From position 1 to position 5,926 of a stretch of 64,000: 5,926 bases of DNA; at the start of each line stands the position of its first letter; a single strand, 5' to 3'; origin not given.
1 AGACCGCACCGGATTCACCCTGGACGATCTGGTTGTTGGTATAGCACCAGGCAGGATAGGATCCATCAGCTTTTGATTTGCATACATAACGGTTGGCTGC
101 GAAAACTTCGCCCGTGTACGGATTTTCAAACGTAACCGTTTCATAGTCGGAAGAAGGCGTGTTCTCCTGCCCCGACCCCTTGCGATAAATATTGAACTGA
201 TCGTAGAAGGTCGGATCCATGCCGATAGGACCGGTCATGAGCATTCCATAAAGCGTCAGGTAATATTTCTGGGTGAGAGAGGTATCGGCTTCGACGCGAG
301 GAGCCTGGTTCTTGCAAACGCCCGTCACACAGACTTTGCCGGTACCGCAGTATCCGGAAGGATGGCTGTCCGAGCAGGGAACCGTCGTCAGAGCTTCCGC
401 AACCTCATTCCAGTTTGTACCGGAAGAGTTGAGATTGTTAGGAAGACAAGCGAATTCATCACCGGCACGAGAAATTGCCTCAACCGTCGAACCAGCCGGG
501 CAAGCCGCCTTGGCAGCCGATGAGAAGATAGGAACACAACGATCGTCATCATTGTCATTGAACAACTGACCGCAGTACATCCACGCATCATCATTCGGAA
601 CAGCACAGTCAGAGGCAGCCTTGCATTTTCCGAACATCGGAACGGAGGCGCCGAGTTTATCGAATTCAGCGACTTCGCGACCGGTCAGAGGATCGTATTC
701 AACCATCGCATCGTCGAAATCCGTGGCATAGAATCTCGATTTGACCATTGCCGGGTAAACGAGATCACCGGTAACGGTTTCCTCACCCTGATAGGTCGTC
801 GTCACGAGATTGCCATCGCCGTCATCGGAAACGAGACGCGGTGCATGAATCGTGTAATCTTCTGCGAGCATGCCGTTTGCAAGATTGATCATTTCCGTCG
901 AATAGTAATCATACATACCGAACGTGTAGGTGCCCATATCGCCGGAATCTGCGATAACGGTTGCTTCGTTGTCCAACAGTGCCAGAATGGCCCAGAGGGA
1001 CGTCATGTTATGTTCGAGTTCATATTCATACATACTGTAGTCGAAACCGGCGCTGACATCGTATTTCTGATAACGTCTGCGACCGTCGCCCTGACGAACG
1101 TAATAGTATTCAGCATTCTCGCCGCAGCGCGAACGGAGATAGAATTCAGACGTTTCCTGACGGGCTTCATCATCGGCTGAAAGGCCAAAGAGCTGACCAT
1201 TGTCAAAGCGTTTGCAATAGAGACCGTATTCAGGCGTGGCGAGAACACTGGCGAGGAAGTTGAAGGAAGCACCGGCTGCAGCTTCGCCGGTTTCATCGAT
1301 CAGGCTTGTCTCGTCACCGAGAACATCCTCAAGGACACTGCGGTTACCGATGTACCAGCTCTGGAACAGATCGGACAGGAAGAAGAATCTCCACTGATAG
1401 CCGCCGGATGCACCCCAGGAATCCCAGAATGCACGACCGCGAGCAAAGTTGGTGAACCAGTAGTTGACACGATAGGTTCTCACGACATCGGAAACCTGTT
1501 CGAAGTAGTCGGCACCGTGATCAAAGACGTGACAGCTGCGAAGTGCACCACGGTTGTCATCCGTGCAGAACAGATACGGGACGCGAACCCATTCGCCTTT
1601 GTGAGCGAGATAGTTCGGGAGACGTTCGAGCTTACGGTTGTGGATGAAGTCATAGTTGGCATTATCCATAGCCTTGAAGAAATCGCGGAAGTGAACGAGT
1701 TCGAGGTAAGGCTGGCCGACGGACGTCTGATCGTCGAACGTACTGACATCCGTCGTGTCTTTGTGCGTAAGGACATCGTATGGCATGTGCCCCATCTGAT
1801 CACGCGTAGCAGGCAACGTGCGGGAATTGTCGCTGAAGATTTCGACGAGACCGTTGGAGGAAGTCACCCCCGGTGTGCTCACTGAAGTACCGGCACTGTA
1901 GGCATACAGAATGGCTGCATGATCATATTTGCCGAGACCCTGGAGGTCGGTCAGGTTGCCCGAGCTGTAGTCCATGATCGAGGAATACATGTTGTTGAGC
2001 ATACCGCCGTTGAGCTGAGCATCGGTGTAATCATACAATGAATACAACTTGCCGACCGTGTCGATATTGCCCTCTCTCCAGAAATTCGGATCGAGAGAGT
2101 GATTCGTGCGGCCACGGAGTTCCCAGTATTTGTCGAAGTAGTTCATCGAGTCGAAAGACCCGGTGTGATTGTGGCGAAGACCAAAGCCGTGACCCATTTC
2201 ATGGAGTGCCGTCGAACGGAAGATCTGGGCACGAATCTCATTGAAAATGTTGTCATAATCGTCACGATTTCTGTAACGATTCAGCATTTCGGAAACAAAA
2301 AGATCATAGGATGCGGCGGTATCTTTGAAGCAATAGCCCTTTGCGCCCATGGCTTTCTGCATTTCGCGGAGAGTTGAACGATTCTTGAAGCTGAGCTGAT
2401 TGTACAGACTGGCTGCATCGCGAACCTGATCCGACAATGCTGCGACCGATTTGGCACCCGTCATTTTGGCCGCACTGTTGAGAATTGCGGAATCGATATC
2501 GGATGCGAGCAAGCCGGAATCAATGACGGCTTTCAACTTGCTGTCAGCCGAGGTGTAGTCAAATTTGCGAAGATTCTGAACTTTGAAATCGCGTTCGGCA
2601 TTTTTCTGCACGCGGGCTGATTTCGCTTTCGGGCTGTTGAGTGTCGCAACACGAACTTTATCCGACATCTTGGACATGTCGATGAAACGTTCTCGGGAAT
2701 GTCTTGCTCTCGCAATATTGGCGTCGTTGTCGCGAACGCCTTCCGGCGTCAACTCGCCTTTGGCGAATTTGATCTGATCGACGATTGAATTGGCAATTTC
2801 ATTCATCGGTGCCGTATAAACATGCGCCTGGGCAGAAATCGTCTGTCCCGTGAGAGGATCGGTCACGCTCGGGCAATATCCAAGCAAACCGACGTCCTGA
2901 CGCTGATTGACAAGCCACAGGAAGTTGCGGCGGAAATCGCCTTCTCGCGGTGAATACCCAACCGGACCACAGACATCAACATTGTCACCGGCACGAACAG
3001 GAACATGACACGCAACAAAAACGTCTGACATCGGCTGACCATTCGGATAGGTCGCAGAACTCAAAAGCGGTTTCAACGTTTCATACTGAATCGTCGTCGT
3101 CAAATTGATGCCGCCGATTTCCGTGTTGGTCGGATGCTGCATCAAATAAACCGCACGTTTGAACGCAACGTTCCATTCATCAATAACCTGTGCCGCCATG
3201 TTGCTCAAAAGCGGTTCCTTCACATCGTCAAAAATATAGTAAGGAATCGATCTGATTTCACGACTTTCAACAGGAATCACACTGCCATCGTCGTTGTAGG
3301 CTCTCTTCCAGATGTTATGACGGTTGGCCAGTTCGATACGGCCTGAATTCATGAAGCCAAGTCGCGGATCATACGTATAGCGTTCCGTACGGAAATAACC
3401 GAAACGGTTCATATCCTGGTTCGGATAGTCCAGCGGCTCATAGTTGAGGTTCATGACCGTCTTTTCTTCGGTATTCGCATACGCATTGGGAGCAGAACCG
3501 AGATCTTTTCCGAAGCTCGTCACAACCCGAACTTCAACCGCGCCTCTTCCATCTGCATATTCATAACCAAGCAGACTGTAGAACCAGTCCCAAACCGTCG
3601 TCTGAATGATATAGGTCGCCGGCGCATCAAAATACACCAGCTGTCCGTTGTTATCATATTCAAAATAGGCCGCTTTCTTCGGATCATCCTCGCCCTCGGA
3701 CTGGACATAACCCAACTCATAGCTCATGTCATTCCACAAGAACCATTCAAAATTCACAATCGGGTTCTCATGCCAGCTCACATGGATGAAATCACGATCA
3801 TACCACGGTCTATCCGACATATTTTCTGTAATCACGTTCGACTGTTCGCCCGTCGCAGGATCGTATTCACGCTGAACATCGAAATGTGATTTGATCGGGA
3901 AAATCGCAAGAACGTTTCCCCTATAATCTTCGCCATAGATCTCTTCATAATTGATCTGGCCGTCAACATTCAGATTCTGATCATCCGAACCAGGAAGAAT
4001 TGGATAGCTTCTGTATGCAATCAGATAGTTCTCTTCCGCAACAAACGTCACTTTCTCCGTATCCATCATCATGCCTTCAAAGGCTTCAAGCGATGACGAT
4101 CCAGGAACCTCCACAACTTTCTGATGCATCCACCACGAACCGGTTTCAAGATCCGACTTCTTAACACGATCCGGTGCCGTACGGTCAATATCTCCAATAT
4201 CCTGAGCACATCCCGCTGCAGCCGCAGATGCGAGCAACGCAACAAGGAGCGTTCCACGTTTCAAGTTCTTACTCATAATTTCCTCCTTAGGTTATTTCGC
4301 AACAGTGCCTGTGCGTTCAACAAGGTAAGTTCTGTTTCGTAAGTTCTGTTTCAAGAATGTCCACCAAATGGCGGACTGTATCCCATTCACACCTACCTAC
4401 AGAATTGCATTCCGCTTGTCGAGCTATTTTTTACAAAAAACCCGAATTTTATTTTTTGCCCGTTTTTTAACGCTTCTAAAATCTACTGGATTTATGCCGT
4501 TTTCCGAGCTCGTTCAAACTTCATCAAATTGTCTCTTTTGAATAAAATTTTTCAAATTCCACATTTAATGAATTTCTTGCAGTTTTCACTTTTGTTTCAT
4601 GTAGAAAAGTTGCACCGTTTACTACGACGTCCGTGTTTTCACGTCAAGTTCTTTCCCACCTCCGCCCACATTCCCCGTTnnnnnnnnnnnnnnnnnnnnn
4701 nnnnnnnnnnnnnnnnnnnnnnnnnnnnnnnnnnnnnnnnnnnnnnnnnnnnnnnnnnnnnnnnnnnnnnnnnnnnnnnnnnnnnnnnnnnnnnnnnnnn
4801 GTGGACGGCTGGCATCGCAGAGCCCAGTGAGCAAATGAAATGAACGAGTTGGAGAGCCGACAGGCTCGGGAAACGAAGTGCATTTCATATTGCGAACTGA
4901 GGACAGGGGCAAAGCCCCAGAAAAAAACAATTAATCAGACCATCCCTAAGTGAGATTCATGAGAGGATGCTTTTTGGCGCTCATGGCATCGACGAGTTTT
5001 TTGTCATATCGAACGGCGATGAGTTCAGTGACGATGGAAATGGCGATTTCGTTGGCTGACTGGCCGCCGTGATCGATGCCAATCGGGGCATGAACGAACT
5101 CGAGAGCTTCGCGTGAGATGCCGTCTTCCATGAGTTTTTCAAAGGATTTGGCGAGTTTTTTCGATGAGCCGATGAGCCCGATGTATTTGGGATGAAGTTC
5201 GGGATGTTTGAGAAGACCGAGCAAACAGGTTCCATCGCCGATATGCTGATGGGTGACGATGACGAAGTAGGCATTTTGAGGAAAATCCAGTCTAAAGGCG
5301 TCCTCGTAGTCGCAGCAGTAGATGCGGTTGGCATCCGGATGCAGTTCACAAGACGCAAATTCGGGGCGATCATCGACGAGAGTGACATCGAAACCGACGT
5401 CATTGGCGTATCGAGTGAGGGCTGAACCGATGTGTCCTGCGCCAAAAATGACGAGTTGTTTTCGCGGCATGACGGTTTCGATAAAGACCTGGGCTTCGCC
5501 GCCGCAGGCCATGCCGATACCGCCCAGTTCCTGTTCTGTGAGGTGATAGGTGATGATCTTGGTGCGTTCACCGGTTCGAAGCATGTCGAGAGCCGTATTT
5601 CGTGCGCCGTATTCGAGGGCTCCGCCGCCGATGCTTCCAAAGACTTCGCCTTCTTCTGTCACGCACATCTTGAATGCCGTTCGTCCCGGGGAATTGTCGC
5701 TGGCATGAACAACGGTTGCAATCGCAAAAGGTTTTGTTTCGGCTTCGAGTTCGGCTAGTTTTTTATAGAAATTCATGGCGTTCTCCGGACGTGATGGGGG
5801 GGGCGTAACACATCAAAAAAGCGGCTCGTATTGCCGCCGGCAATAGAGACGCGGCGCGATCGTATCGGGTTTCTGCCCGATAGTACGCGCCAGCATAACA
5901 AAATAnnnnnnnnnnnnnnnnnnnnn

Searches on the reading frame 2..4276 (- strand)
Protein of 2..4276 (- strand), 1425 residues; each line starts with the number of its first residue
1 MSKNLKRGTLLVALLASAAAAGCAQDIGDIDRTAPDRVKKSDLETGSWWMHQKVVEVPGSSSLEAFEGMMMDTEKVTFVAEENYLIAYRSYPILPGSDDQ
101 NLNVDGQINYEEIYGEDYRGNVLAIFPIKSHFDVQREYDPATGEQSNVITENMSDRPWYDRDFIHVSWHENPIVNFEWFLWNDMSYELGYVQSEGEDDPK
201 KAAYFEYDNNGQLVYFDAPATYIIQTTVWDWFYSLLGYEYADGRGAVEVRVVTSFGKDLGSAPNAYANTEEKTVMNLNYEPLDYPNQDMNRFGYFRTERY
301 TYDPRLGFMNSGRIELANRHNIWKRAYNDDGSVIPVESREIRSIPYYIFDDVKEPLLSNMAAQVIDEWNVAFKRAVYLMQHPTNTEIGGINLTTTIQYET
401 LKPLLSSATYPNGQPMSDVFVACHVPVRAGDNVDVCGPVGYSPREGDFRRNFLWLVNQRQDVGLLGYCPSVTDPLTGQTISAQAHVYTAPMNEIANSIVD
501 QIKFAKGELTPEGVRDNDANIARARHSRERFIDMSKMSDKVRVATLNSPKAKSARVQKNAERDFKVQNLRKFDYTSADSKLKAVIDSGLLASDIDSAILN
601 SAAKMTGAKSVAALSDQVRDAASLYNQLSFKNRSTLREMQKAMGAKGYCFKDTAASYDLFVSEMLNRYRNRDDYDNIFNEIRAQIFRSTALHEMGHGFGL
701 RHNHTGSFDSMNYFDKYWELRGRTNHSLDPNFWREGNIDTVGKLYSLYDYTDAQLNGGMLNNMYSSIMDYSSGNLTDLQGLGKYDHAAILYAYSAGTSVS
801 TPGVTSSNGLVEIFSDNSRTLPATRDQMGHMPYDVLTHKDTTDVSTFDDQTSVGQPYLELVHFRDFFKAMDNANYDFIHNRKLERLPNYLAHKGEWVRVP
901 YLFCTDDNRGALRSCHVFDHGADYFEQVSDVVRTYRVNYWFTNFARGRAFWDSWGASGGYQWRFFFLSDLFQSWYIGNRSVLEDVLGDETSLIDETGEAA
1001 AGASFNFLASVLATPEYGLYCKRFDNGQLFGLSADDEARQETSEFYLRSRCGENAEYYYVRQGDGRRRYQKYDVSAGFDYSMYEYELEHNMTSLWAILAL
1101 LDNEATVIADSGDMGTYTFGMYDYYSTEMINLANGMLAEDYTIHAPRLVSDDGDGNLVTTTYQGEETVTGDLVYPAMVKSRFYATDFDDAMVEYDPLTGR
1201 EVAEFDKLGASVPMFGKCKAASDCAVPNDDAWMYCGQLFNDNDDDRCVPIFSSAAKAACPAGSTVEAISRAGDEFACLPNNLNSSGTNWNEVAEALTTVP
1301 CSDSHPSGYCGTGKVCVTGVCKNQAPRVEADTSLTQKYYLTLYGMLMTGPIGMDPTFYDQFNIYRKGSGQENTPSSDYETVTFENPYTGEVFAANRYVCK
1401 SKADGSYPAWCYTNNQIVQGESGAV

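Call 88: search_protein_families(library=pfam, proteins=[window:2-4276:-], max_evalue=0.01)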
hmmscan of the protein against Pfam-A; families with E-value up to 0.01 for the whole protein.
window:2-4276:- (1425 aa): 1 family
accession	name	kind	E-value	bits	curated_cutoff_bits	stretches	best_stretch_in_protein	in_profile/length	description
PF16313.11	DUF4953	-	2.1e-06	27.6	24.2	1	680-708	7-35/316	Met-zincin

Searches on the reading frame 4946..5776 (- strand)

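Call 13: search_protein_families(library=ncbifam, proteins=[window:4946-5776:-], max_evalue=0.001)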
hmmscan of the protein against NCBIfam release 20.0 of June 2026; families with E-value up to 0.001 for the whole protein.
window:4946-5776:- (276 aa): 2 families
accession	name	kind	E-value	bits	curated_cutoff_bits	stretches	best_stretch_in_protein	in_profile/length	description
NF045664.1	XdhC_rel_AOR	equivalog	1.1e-64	218.9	350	2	95-256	184-344/346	XdhC family aldehyde oxidoreductase maturation factor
TIGR02964.1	xanthine_xdhC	equivalog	5.2e-35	121.2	161.6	1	20-253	3-246/246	xanthine dehydrogenase accessory protein XdhC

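Call 14: search_protein_families(library=pfam, proteins=[window:4946-5776:-], max_evalue=0.001)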
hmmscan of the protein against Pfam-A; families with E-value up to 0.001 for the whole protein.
window:4946-5776:- (276 aa): 4 families
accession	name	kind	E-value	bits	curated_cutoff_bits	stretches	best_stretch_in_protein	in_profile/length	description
PF13478.12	XdhC_C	-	1.6e-36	126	29.7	1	108-252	1-125/125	XdhC Rossmann domain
PF02625.21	XdhC_CoxI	-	2.7e-16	59.7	24.3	1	12-77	3-67/68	XdhC and CoxI family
PF07992.20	Pyr_redox_2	-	0.00024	21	26.1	1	95-143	133-179/291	Pyridine nucleotide-disulphide oxidoreductase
PF02826.25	2-Hacid_dh_C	-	0.0007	19.5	25.1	0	102-139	33-70/178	D-isomer specific 2-hydroxyacid dehydrogenase, NAD binding domain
